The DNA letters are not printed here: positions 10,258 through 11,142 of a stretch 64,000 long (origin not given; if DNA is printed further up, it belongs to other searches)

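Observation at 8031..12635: Phage-borne restriction-modification-like cassette: SF2/ResIII helicase + Mrr-like nuclease + two N6-adenine methyltransferase paralogs, each with its own consensus promoter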

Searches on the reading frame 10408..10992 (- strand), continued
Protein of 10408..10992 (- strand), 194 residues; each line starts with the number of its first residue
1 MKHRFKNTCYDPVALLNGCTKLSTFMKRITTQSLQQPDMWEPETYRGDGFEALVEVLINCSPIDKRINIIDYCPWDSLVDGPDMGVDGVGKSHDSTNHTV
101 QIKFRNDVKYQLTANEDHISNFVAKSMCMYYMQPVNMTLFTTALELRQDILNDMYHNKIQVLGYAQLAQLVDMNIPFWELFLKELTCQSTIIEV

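Call 67: search_protein_families(library=pfam, proteins=[P0265, P0283, P0299, P0316, P0331, P0333, P0344, P0370, P0343, P0367], max_evalue=0.001)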
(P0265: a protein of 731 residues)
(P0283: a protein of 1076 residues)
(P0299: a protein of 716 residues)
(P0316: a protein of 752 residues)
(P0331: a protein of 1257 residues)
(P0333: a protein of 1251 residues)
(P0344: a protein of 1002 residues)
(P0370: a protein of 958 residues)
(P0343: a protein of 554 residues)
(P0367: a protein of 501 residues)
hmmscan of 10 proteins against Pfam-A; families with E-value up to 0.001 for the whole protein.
P0265 (731 aa): 3 families
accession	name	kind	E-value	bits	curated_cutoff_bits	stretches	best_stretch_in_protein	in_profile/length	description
PF04851.21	ResIII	-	1.2e-13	51.7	22.5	1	202-390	2-163/164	Type III restriction enzyme, res subunit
PF00270.35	DEAD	-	9.8e-11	42.1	26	1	206-390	2-161/167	DEAD/DEAH box helicase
PF00271.37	Helicase_C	-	0.00056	20.6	23.5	0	490-573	4-88/110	Helicase conserved C-terminal domain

P0283 (1076 aa): 3 families
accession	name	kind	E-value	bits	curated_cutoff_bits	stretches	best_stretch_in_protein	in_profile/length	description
PF04851.21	ResIII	-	3e-18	66.7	22.5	1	201-388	3-163/164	Type III restriction enzyme, res subunit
PF00270.35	DEAD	-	4.3e-12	46.5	26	1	204-338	2-110/167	DEAD/DEAH box helicase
PF00271.37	Helicase_C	-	0.00084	20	23.5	0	495-584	19-108/110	Helicase conserved C-terminal domain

P0299 (716 aa): 2 families
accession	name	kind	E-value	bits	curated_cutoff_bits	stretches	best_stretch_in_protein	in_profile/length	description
PF04851.21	ResIII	-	2.6e-08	34.4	22.5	1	199-367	2-146/164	Type III restriction enzyme, res subunit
PF00270.35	DEAD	-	2.2e-05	24.7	26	1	203-364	2-137/167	DEAD/DEAH box helicase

P0316 (752 aa): 2 families
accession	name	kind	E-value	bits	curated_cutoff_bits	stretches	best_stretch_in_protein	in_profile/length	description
PF04851.21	ResIII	-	9.6e-12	45.5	22.5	1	216-398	1-163/164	Type III restriction enzyme, res subunit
PF00270.35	DEAD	-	2.4e-05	24.6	26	1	221-386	2-140/167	DEAD/DEAH box helicase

P0331 (1257 aa): 6 families
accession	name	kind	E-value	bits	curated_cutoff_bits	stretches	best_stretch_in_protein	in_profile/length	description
PF07669.17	Eco57I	-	1.1e-21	78.1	25.3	1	939-1028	65-171/171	Eco57I restriction-modification methylase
PF02384.22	N6_Mtase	-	7.8e-14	52.1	20.4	1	831-968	20-146/311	N-6 DNA Methylase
PF04851.21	ResIII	-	1.5e-13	51.5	22.5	1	203-386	3-161/164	Type III restriction enzyme, res subunit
PF00270.35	DEAD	-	2.9e-05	24.3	26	0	206-386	2-159/167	DEAD/DEAH box helicase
PF00271.37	Helicase_C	-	4.1e-05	24.2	23.5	1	528-590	49-109/110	Helicase conserved C-terminal domain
PF20473.4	MmeI_Mtase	-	8.9e-05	22.2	27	1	863-921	21-80/259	MmeI, DNA-methyltransferase domain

P0333 (1251 aa): 6 families
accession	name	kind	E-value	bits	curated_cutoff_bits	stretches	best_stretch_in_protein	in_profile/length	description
PF02384.22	N6_Mtase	-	1e-14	55.1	20.4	1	848-992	19-152/311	N-6 DNA Methylase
PF04851.21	ResIII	-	1.4e-13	51.5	22.5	1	213-391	3-162/164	Type III restriction enzyme, res subunit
PF07669.17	Eco57I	-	1.3e-10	42.1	25.3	1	940-1046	49-171/171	Eco57I restriction-modification methylase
PF00270.35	DEAD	-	3.5e-08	33.8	26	1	218-390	4-159/167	DEAD/DEAH box helicase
PF01170.24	UPF0020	-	4.4e-07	30.2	22.3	1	879-1012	28-167/197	RMKL-like, methyltransferase domain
PF20473.4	MmeI_Mtase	-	5.4e-07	29.5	27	1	881-930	21-71/259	MmeI, DNA-methyltransferase domain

P0344 (1002 aa): 3 families
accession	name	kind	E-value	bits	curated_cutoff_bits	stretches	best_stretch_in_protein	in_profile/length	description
PF04851.21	ResIII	-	3.7e-15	56.7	22.5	1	210-401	3-161/164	Type III restriction enzyme, res subunit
PF07669.17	Eco57I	-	1.7e-09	38.4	25.3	1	831-924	69-167/171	Eco57I restriction-modification methylase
PF00270.35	DEAD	-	8.5e-06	26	26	1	250-314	21-85/167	DEAD/DEAH box helicase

P0370 (958 aa): 4 families
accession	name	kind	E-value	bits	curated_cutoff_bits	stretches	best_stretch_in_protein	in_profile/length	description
PF04851.21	ResIII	-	1.4e-13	51.5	22.5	1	210-397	3-161/164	Type III restriction enzyme, res subunit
PF07669.17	Eco57I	-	2.4e-10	41.2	25.3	1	813-884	71-162/171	Eco57I restriction-modification methylase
PF00270.35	DEAD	-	2.5e-07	31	26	1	248-397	21-159/167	DEAD/DEAH box helicase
PF05175.20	MTS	-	7.3e-05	22.9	23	1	810-858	92-140/170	Methyltransferase small domain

P0343 (554 aa): 2 families
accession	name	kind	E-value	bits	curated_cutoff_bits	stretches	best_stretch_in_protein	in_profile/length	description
PF04851.21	ResIII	-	1.8e-08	34.9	22.5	1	216-403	3-163/164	Type III restriction enzyme, res subunit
PF00270.35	DEAD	-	2.8e-05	24.4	26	1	219-323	2-95/167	DEAD/DEAH box helicase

P0367 (501 aa): 2 families
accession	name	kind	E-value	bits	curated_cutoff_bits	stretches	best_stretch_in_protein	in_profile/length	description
PF04851.21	ResIII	-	8.7e-19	68.5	22.5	1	196-382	2-161/164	Type III restriction enzyme, res subunit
PF00270.35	DEAD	-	1.1e-07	32.2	26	1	201-382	3-159/167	DEAD/DEAH box helicase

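Call 85: find_encoding_contigs(protein=P0370, flank=5000, max_places=2)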
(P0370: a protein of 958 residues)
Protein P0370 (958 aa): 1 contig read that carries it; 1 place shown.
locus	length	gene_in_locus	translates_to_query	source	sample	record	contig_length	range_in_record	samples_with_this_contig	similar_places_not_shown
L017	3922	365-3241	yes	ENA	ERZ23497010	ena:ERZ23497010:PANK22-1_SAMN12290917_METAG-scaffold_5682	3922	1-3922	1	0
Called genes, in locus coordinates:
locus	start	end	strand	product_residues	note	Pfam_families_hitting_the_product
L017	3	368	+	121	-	?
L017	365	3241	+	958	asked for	PF04851:ResIII, PF00270:DEAD (weak), PF07669:Eco57I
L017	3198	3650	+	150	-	-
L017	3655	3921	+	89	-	?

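Call 88: find_encoding_contigs(protein=P0331, flank=6000, max_places=2)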
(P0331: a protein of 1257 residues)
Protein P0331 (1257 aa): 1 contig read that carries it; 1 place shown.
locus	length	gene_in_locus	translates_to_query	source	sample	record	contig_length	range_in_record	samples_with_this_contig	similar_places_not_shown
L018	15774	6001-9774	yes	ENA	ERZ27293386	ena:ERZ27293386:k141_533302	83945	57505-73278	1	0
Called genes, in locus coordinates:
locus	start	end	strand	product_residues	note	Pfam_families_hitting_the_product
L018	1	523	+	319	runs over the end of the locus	PF13177:DNA_pol3_delta2 (faint), PF00004:AAA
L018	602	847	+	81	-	-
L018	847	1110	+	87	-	-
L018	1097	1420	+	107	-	-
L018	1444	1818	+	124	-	-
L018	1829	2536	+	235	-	PF04098:Rad52_Rad22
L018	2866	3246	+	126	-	-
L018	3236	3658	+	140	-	-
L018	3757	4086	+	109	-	-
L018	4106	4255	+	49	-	-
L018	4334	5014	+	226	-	-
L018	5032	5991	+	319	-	PF03167:UDG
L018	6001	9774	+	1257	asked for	PF04851:ResIII, PF02384:N6_Mtase, PF07669:Eco57I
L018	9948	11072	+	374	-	PF12705:PDDEXK_1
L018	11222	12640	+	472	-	-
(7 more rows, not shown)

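Call 89: find_related_loci(query=A2, collection=viral_contigs, flank=6000)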
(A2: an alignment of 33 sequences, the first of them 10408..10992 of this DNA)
Query A2 (194 aa) in viral_contigs; peptide patterns used: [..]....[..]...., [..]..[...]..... (x = any residue, [..] = any of these).
48 stretches matched a pattern; 10 encode a relative of the query (tblastn E <= 1e-3); 10 distinct loci.
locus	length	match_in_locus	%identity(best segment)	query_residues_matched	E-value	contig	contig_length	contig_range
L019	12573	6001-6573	59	1-191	4e-78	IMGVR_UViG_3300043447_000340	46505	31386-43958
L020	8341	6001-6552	58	1-185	1e-74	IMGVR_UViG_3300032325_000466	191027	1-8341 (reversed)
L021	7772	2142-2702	57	1-187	4e-71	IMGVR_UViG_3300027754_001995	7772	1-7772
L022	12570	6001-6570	52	1-187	6e-63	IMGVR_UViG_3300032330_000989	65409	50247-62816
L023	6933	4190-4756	52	1-185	7e-60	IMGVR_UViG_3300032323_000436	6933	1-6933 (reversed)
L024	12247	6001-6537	48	1-181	5e-55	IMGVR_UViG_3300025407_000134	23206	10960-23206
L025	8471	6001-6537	48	1-181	4e-55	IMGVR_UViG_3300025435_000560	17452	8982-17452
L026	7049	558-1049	52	1-164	9e-51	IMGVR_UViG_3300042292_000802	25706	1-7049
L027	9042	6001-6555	44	1-185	5e-50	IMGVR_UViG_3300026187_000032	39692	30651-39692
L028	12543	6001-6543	45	1-185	1e-42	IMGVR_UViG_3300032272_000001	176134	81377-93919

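Call 95: find_encoding_contigs(protein=P0001, flank=1000, max_places=2)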
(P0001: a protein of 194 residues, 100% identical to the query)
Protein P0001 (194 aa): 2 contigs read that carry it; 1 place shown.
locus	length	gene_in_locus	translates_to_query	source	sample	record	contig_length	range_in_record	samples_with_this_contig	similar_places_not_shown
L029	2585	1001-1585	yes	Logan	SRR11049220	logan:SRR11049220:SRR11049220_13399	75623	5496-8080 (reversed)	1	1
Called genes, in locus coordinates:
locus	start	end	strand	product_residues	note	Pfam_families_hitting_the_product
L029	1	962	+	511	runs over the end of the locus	PF00270:DEAD, PF04851:ResIII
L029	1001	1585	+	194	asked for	-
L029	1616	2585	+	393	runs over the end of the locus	PF07669:Eco57I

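Call 108: find_related_loci(query=A2, collection=genome_contigs, flank=6000)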
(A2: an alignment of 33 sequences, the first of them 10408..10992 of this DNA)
Query A2 (194 aa) in genome_contigs; peptide patterns used: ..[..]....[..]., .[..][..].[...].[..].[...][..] (x = any residue, [..] = any of these).
14 stretches matched a pattern; 1 encode a relative of the query (tblastn E <= 1e-3); 1 distinct loci.
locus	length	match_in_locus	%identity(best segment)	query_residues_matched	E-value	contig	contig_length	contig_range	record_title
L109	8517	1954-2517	49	1-185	7e-61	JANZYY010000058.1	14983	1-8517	MAG: Fischerella sp. isolate SKW105 NODE_57_length_14983_cov_3.598283, whole genome shotgun sequence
